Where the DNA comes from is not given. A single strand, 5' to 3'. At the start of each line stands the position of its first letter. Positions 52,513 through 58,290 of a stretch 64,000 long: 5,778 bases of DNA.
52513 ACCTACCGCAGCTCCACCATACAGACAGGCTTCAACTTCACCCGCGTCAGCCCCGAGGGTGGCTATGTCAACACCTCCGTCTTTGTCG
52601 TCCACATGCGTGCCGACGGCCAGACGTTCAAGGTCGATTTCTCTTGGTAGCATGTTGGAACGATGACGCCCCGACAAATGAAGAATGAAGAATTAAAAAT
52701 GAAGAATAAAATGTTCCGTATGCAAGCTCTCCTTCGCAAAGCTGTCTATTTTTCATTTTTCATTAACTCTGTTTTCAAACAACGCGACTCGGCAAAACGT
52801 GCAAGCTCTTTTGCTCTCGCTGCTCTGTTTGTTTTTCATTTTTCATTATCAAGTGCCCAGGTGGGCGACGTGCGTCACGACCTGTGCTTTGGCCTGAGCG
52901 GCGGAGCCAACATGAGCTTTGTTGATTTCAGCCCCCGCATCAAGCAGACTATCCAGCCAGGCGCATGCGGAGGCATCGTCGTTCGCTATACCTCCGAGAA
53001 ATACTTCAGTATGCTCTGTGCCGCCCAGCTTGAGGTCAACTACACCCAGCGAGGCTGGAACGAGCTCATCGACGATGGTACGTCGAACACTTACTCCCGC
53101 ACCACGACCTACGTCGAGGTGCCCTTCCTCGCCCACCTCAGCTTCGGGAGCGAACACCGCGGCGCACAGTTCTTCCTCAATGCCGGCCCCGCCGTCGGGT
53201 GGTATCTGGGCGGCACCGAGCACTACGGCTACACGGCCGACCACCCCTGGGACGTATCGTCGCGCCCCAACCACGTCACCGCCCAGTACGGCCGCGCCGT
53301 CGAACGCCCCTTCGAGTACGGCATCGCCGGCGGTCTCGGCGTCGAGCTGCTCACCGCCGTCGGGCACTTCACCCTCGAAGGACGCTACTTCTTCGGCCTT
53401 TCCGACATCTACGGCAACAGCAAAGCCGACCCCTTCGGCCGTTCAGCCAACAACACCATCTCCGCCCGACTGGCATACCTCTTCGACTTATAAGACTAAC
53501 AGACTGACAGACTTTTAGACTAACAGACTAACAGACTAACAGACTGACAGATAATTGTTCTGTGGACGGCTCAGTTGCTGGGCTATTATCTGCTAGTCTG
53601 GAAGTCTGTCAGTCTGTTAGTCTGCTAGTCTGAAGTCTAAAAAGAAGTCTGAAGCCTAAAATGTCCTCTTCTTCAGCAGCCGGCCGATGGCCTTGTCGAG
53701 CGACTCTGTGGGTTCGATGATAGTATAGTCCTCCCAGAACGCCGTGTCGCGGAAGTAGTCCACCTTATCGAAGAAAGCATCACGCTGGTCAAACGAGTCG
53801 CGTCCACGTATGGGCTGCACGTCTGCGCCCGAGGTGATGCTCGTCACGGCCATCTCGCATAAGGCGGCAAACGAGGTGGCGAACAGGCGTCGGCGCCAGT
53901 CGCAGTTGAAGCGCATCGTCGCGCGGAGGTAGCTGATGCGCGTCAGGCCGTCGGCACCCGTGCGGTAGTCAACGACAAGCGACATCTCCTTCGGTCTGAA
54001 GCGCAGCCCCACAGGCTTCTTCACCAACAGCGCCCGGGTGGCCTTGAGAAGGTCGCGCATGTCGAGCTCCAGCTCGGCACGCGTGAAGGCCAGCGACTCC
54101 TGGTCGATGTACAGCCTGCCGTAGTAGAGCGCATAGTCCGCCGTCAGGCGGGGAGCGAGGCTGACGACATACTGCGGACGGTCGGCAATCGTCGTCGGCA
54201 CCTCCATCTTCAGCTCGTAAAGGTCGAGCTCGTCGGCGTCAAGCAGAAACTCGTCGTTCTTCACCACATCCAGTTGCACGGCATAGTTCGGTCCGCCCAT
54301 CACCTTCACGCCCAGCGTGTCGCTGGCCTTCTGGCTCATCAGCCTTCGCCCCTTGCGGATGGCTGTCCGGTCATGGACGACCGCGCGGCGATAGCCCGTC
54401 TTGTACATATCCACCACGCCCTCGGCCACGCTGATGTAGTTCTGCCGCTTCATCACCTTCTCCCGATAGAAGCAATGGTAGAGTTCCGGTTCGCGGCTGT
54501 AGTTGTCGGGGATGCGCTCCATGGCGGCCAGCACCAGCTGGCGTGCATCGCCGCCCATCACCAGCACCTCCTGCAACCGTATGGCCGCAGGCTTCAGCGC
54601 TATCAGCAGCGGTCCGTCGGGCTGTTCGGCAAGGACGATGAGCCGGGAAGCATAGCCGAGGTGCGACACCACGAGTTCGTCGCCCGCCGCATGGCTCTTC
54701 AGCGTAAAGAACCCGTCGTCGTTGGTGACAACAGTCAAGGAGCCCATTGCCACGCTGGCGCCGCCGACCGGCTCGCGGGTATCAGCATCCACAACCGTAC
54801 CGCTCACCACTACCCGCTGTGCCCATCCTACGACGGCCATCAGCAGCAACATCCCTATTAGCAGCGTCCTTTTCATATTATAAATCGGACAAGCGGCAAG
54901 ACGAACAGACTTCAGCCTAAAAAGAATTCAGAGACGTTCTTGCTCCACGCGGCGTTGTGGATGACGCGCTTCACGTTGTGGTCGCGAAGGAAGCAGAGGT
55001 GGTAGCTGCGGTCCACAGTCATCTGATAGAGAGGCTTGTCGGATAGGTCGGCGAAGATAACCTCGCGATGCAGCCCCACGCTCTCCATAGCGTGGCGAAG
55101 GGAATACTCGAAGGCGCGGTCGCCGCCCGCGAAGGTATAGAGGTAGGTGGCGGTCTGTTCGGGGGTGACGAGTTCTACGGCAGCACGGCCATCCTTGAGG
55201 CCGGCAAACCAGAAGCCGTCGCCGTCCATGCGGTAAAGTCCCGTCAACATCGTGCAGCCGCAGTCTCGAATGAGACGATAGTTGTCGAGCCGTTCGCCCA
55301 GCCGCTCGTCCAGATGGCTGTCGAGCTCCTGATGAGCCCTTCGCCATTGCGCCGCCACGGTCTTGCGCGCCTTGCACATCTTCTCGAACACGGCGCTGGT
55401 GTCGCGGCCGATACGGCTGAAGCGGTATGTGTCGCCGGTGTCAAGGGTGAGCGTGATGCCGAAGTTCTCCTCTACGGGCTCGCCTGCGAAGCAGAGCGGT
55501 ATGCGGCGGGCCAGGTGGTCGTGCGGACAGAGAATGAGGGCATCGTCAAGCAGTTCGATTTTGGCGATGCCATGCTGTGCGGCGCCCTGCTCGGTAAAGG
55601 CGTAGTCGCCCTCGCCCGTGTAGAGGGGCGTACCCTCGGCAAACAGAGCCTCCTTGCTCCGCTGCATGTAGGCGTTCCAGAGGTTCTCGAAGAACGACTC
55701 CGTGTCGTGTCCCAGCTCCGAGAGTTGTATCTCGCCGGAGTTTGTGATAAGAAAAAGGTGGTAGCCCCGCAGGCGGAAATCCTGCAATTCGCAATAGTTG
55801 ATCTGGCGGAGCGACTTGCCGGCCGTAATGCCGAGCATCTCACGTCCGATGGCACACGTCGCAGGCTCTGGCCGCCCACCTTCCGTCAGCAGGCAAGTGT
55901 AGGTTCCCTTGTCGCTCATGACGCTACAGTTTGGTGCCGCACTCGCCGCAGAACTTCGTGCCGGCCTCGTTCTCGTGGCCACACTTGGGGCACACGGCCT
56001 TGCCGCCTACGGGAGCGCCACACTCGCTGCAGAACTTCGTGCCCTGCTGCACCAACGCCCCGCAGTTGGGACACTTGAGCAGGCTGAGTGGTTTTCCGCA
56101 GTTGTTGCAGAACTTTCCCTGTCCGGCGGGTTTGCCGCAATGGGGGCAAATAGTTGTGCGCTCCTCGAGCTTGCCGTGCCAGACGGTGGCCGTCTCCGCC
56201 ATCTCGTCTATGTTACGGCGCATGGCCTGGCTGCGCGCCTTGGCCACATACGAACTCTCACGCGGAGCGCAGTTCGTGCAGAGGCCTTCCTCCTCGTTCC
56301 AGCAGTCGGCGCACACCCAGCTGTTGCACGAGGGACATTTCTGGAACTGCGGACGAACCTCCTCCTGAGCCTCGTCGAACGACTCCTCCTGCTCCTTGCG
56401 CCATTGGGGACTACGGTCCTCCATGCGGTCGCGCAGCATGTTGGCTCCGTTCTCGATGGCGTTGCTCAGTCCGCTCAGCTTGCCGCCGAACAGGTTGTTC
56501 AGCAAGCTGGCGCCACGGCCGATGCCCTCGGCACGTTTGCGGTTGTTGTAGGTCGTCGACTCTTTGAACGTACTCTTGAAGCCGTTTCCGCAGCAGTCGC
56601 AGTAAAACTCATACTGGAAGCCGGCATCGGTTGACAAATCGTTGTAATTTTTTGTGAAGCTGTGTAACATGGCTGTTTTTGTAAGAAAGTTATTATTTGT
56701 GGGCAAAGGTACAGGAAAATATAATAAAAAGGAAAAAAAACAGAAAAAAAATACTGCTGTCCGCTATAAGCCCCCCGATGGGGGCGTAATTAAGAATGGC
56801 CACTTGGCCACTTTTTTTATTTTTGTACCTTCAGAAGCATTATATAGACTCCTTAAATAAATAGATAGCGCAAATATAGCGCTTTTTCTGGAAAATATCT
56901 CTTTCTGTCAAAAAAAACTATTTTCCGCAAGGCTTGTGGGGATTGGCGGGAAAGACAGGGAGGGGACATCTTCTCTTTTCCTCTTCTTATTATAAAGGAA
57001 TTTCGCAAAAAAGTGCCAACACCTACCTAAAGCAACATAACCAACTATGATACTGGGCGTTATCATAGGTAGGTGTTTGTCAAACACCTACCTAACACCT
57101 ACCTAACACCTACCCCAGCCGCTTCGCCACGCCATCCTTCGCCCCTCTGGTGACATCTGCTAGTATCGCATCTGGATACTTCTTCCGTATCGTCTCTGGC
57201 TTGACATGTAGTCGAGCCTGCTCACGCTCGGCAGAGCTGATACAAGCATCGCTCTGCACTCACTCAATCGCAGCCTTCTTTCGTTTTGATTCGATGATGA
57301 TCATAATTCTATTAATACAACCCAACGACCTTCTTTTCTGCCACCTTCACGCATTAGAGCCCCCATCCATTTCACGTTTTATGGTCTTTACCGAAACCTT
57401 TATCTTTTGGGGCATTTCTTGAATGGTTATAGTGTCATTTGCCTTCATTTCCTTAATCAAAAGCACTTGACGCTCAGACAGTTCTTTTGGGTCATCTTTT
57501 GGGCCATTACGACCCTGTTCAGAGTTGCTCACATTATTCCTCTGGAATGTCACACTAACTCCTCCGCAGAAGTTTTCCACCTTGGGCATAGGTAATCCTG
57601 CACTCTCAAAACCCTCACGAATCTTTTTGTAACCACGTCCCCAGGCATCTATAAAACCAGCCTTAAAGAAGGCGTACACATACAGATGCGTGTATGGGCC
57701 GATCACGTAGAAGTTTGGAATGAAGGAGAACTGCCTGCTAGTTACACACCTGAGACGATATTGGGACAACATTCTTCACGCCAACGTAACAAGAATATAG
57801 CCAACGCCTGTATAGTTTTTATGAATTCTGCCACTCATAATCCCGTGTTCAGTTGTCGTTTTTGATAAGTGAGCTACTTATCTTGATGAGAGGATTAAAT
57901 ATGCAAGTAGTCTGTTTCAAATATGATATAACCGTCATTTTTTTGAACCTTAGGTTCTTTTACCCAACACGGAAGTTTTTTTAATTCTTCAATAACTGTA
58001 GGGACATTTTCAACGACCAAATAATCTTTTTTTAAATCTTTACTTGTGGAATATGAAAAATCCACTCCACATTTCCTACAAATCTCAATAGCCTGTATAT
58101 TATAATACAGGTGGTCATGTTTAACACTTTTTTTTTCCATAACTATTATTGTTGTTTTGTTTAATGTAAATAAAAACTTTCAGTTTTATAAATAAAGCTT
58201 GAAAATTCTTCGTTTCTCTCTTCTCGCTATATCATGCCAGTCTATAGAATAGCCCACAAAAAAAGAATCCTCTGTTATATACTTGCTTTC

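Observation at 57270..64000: Abrupt compositional break: island of about 30% GC in a chromosome of about 60% GC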

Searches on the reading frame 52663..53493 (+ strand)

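Call 6: search_protein_families(library=pfam, proteins=[window:52663-53493:+], max_evalue=0.01)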
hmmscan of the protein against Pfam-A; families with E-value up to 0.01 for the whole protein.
window:52663-53493:+ (276 aa): 1 family
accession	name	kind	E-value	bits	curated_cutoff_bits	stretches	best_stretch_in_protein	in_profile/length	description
PF13568.12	OMP_b-brl_2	-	6.8e-34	117.9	27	1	66-250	3-174/175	Outer membrane protein beta-barrel domain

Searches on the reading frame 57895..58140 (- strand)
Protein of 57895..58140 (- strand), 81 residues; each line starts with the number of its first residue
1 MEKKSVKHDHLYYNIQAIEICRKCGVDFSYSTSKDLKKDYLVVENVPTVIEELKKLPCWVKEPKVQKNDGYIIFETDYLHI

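Call 6: search_protein_families(library=pfam, proteins=[window:57895-58140:-], max_evalue=0.01)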
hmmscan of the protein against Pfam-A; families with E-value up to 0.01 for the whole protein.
window:57895-58140:- (81 aa): 0 families

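Call 7: search_protein_families(library=padloc, proteins=[window:57895-58140:-], max_evalue=0.01)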
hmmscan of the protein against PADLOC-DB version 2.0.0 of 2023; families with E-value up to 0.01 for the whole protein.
window:57895-58140:- (81 aa): 0 families

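Call 34: search_protein_families(library=ncbifam, proteins=[window:57895-58140:-], max_evalue=0.01)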
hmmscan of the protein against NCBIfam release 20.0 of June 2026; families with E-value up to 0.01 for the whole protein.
window:57895-58140:- (81 aa): 0 families

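Call 35: search_protein_families(library=phrogs, proteins=[window:57895-58140:-], max_evalue=0.001)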
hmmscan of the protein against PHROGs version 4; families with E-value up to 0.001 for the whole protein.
window:57895-58140:- (81 aa): 0 families

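Call 95: list_cluster_members(proteins=[window:57895-58140:-, L001:7415-7633:+, L001:8140-8472:+, L001:1731-1871:+, window:58584-61196:-])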
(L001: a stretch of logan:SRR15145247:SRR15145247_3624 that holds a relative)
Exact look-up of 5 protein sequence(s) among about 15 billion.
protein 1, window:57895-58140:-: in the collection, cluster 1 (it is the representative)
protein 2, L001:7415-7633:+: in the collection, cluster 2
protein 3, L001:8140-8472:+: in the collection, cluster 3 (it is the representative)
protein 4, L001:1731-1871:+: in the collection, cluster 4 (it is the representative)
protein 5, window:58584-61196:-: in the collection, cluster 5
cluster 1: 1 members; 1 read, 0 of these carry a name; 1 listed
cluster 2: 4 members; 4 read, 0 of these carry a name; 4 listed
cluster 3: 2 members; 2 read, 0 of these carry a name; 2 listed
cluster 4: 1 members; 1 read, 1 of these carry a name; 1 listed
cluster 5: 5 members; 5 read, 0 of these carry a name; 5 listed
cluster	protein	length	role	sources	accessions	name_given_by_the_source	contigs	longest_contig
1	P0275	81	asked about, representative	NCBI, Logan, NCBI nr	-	-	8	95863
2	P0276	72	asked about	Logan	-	-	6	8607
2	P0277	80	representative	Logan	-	-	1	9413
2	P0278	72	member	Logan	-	-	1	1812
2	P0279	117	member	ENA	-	-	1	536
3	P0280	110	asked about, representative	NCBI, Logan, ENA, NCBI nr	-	-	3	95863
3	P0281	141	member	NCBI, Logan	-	-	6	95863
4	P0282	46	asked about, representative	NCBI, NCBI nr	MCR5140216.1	MAG: hypothetical protein K6B45_08650 [Bacteroidaceae bacterium] | hypothetical protein [Bacteroidaceae bacterium]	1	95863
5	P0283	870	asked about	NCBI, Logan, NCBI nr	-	-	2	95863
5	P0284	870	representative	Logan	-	-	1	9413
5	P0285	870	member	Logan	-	-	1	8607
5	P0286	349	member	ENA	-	-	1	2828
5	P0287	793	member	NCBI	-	-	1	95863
